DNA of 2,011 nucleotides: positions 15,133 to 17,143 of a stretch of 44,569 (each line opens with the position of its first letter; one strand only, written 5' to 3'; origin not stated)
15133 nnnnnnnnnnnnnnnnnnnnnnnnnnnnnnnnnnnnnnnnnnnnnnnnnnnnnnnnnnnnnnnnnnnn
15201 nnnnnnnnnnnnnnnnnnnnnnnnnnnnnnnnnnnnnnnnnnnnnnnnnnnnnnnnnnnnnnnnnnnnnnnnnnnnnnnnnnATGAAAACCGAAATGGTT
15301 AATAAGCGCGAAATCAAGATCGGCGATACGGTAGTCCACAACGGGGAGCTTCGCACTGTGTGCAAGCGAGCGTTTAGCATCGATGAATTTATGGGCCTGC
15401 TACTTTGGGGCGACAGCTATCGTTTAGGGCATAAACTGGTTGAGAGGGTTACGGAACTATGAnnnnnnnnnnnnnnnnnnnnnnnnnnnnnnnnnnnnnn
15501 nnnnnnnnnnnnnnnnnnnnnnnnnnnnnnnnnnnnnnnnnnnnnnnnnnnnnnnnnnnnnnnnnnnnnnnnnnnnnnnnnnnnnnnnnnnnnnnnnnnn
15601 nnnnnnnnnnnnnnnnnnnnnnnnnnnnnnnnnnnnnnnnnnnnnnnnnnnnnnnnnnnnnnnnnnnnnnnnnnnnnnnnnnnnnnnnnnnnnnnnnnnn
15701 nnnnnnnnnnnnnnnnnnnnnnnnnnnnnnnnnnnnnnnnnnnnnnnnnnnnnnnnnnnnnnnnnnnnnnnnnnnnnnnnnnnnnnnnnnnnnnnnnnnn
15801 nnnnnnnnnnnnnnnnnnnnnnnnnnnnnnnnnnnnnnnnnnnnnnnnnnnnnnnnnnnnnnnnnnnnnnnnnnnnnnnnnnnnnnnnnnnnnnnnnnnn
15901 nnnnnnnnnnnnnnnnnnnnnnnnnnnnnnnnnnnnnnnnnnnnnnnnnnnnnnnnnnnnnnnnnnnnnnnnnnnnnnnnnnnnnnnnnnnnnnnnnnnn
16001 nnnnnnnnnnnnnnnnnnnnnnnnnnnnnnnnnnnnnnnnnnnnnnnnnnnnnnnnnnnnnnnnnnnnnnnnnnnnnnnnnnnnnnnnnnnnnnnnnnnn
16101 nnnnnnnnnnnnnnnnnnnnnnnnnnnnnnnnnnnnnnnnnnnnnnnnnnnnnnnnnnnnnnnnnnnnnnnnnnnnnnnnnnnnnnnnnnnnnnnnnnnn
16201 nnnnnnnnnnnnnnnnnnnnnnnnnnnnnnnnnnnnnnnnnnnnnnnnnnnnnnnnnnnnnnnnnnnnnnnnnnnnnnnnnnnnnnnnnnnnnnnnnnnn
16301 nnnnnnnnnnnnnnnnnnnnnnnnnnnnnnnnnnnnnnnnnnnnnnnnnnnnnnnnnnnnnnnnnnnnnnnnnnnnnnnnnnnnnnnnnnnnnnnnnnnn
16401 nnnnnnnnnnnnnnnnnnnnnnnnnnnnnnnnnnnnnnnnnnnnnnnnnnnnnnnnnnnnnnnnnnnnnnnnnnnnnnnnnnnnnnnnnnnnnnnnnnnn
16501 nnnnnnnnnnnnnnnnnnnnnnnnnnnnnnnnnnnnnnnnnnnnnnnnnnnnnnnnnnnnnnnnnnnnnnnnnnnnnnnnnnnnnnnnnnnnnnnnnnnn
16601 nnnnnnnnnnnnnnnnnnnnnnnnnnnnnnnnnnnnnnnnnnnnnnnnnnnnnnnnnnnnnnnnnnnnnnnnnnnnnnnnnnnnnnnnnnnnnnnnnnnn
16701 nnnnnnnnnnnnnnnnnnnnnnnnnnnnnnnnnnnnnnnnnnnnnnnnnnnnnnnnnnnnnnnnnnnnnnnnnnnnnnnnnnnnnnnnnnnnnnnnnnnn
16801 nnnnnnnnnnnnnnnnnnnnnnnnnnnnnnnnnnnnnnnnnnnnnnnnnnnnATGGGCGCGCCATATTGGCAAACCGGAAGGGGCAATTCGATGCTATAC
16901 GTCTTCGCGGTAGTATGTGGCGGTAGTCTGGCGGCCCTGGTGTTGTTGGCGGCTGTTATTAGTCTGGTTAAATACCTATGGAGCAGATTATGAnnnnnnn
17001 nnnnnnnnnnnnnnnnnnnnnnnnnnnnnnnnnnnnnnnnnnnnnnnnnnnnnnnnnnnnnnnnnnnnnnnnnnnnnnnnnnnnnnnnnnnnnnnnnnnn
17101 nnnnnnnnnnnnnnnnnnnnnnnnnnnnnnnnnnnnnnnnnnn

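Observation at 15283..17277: Cluster of eight small unassigned ORFs between the replication and lysis genes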

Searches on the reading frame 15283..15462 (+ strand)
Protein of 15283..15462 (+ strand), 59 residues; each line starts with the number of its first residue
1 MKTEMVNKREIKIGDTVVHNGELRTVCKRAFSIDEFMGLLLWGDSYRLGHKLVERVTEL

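Call 5: search_protein_families(library=pfam, proteins=[window:15283-15462:+], max_evalue=1)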
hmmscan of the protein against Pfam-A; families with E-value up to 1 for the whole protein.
window:15283-15462:+ (59 aa): 0 families

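Call 6: search_protein_families(library=phrogs, proteins=[window:15283-15462:+], max_evalue=0.01)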
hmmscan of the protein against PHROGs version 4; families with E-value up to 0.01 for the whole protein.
window:15283-15462:+ (59 aa): 1 family
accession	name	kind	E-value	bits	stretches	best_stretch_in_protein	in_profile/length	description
phrog_3623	-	unknown function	2.3e-30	105.2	1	1-58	2-59/62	-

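Call 27: search_protein_families(library=padloc, proteins=[window:15283-15462:+], max_evalue=1)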
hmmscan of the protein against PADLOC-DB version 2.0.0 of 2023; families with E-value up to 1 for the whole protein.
window:15283-15462:+ (59 aa): 0 families

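Call 28: search_protein_families(library=ncbifam, proteins=[window:15283-15462:+], max_evalue=1)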
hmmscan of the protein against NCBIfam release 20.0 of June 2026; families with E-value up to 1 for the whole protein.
window:15283-15462:+ (59 aa): 0 families

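Call 94: search_dna_similar(query=window:15283-15459:+, collection=phages, mode=protein, max_rows=14, rows=spread, max_evalue=0.001)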
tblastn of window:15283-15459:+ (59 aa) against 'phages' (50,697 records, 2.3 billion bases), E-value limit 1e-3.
Records with a match: 423; places in all: 424; records where one place covers at least 80% of the query: 404.
Best place of each record, by identity: >=99% 9; 95-99% 9; 90-95% 10; 60-80% 110; <60% 285.
By first word of the organism name: Escherichia 235; Salmonella 53; Shigella 18; Enterobacter 18; Klebsiella 15; Cronobacter 14; Vibrio 12; Enterobacteria 11; Citrobacter 10; Ruegeria 8; and 16 more.
By host as written in the record: Escherichia coli 72; - 49; Escherichia coli K-12 MG1655 46; Escherichia coli O157:H7 13; Escherichia coli K-12 8; Escherichia sp. 8; Ruegeria pomeroyi DSS-3 8; Enterobacter cloacae 7; and 113 more.
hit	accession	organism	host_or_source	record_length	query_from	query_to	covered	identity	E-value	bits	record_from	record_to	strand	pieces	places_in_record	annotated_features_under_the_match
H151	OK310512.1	Escherichia phage ZCEC11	Escherichia coli O18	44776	1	59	100%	100.0%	1e-32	122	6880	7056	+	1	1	hypothetical protein (x2)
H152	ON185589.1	Escherichia phage EC147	Escherichia coli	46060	1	59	100%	71.2%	7e-21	89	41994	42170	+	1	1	hypothetical protein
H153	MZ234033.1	Escherichia phage vB_EcoS-G3B1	Escherichia coli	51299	1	59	100%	71.2%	9e-21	88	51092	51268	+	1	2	hypothetical protein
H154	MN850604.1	Escherichia phage tunzivis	Escherichia coli K-12 MG1655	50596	1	59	100%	69.5%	3e-20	87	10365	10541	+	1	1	hypothetical protein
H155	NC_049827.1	Escherichia phage damhaus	Escherichia coli K-12 MG1655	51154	1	59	100%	67.8%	2e-19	84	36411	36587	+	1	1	hypothetical protein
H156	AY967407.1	Escherichia phage RB43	-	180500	6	57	88%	48.1%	5e-9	55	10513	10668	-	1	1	hypothetical protein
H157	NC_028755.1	Citrobacter phage Margaery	Citrobacter sp.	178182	6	56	86%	45.1%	8e-9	54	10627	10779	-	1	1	hypothetical protein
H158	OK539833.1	Salmonella phage vB_SenM-pSJ21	Salmonella enterica subsp. enterica ...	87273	1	58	98%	39.7%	4e-6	47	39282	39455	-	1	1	hypothetical protein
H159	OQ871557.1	Salmonella phage SUT_S920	Salmonella paratyphi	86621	4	58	93%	40.0%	5e-5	44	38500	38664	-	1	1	hypothetical protein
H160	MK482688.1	Escherichia phage vB_EcoM_LMP25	Escherichia coli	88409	4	58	93%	40.0%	7e-5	43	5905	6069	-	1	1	hypothetical protein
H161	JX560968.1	Escherichia phage EC6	Escherichia coli serotype O157:H7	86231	1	58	98%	37.9%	2e-5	44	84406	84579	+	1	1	hypothetical protein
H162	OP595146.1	Escherichia phage vB_EcoM_DE17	Escherichia coli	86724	1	58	98%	37.9%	5e-5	44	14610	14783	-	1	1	hypothetical protein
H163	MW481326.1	Escherichia phage vB_EcoM-Pr103Blw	Escherichia coli STEC O103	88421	1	59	100%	37.3%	4e-5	44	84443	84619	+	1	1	prohead assembly scaffold protein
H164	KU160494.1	Vibrio phage vB_VmeM-32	Vibrio metschnikovii DSM 29715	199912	10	46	63%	48.6%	6e-4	40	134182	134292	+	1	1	hypothetical protein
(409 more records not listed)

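Call 99: get_annotated_region(hit=H156, flank=1500)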
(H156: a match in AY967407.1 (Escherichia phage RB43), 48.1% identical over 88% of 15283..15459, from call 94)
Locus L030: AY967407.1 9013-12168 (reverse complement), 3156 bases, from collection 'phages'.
description: Escherichia phage RB43, complete genome.
organism: Escherichia phage RB43 (NCBI taxid 2887182)
taxonomy: Viruses; Duplodnaviria; Heunggongvirae; Uroviricota; Caudoviricetes; Straboviridae; Pseudotevenvirus; Pseudotevenvirus RB43
host: -; source: -; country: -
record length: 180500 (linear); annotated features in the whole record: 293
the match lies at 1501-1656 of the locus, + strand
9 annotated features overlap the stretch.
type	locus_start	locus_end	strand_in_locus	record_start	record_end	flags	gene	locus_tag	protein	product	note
CDS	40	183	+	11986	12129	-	-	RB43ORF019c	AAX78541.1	hypothetical protein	-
CDS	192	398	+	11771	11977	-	-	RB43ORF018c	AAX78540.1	hypothetical protein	-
CDS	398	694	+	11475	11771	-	-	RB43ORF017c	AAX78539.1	hypothetical protein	-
CDS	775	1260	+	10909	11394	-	denV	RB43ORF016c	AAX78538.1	DenV endonuclease V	N-glycosidase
CDS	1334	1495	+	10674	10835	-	-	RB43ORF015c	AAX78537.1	hypothetical protein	-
CDS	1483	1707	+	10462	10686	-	-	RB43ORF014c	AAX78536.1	hypothetical protein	-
CDS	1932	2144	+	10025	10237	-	-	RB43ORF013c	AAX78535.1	hypothetical protein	-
CDS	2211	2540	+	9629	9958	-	-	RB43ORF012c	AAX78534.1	hypothetical protein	-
CDS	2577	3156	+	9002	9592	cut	-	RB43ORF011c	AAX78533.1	hypothetical protein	-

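Call 100: get_annotated_region(hit=H161, flank=1500)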
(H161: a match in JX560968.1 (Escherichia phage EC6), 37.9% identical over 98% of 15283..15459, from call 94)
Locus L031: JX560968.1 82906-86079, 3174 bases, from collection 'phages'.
description: Escherichia phage EC6, complete genome.
organism: Escherichia phage EC6 (NCBI taxid 1229757)
taxonomy: Viruses; Duplodnaviria; Heunggongvirae; Uroviricota; Caudoviricetes; Ounavirinae; Felixounavirus; Felixounavirus EC6
host: Escherichia coli serotype O157:H7; source: sewage sample; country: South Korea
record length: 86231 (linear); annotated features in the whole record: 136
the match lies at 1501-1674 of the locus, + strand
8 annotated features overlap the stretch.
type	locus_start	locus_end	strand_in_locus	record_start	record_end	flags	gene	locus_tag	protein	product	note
CDS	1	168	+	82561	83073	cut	-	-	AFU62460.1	hypothetical protein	-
CDS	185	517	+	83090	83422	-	-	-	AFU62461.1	hypothetical protein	-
CDS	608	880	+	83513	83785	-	-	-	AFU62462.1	hypothetical protein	-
CDS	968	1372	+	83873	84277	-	-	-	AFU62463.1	hypothetical protein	-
CDS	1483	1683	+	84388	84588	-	-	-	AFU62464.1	hypothetical protein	-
CDS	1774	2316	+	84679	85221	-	-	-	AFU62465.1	hypothetical protein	-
CDS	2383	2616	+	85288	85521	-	-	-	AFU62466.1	hypothetical protein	-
CDS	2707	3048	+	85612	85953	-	-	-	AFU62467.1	hypothetical protein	-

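Call 101: get_annotated_region(hit=H164, flank=1500)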
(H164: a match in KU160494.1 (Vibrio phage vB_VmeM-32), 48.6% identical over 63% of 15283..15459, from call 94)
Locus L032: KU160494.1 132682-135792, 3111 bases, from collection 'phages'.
description: Vibrio phage vB_VmeM-32, complete genome.
organism: Vibrio phage vB_VmeM-32 (NCBI taxid 1775142)
taxonomy: Viruses; Duplodnaviria; Heunggongvirae; Uroviricota; Caudoviricetes; Straboviridae; Emmerichvirinae
host: Vibrio metschnikovii DSM 29715; source: water from Lake Elmenteita; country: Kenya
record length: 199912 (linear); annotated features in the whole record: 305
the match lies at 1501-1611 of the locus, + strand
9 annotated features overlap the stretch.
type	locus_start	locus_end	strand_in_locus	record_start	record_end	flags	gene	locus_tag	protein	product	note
CDS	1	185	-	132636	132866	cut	-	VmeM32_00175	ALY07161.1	hypothetical protein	-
CDS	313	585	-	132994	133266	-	-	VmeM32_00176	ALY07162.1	hypothetical protein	similar to hypothetical protein VPIG_00020 [Vibrio phage PWH3a-P1] and hypothetical protein VPBG_00095 [Vibrio phage ...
CDS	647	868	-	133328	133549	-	-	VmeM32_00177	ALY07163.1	hypothetical protein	-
regulatory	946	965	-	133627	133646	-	-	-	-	terminator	putative transcriptional terminator, -12.90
CDS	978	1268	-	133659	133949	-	-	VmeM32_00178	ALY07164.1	hypothetical protein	similar to hypothetical protein DN30_396 [Vibrio cholerae]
CDS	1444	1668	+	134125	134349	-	-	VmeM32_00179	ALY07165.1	hypothetical protein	-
CDS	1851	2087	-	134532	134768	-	-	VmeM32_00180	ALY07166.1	hypothetical protein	-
CDS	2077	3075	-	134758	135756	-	-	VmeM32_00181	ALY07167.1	multifunctional CCA protein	similar to putative tRNA nucleotidyltransferase [Aeromonas phage 65] and hypothetical protein Aeh1p308 [Aeromonas phage ...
CDS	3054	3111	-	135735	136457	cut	-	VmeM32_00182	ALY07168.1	hypothetical protein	-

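Call 104: search_protein_families(library=pfam, alignment_id=A5, max_evalue=1)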
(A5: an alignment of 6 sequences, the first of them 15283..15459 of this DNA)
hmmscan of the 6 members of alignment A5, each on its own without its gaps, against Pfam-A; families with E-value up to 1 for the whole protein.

A. member 1, window:15283-15459:+ (59 aa): 0 families

B. families by the number of members that match (of 6 scanned): 1 family
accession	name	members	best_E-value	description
PF05966.18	Chordopox_A33R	1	0.19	Chordopoxvirus A33R protein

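Call 105: search_solved_structures(query=A5, max_evalue=10)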
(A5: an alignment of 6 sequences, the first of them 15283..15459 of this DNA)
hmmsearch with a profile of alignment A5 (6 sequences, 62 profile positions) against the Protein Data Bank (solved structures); distinct sequences matched with E-value up to 10: 11.
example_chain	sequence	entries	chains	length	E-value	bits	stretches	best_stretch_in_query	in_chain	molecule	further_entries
3bjk_A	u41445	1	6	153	0.12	15.4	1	9-33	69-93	Acyl-CoA thioester hydrolase HI0827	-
1yli_A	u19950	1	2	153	0.13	15.4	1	9-33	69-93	Putative acyl-CoA thioester hydrolase HI0827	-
5b6c_A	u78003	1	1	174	1.1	12.5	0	11-35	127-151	Transitional endoplasmic reticulum ATPase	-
5x4l_A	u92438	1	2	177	1.1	12.4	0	11-35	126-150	Transitional endoplasmic reticulum ATPase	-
3qc8_A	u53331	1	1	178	1.1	12.4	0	11-35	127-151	Transitional endoplasmic reticulum ATPase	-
5epp_A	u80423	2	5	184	1.3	12.2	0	11-35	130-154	Transitional endoplasmic reticulum ATPase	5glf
3qq7_A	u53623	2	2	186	1.3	12.1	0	11-35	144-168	Transitional endoplasmic reticulum ATPase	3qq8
3tiw_A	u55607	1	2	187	1.4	12.1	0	11-35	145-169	Transitional endoplasmic reticulum ATPase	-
2pjh_B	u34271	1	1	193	1.4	12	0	11-35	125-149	Transitional endoplasmic reticulum ATPase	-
4kdi_A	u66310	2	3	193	1.5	12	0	11-35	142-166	Transitional endoplasmic reticulum ATPase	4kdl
2e4h_A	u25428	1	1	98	1.5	12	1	10-42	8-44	Restin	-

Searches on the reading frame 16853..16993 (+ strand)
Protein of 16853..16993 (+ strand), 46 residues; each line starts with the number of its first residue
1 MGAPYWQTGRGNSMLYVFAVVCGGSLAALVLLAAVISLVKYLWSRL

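Call 5: search_protein_families(library=pfam, proteins=[window:16853-16993:+], max_evalue=1)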
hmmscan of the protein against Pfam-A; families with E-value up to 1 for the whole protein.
window:16853-16993:+ (46 aa): 1 family
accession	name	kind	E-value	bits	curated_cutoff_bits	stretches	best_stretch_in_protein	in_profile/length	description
PF02238.20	COX7a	-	0.013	16.4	22.1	1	5-29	19-43/53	Cytochrome c oxidase subunit VII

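Call 6: search_protein_families(library=phrogs, proteins=[window:16853-16993:+], max_evalue=0.01)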
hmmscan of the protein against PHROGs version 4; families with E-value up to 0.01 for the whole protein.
window:16853-16993:+ (46 aa): 0 families

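Call 27: search_protein_families(library=padloc, proteins=[window:16853-16993:+], max_evalue=1)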
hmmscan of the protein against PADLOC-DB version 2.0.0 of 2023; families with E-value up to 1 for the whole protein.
window:16853-16993:+ (46 aa): 0 families

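Call 28: search_protein_families(library=ncbifam, proteins=[window:16853-16993:+], max_evalue=1)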
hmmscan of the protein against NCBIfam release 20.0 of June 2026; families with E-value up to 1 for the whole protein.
window:16853-16993:+ (46 aa): 1 family
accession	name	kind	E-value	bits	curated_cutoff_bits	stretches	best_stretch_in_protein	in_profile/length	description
TIGR01156.1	cytb6_f_IV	equivalog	0.073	12.9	127.05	1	7-34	29-56/160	cytochrome b6-f complex subunit IV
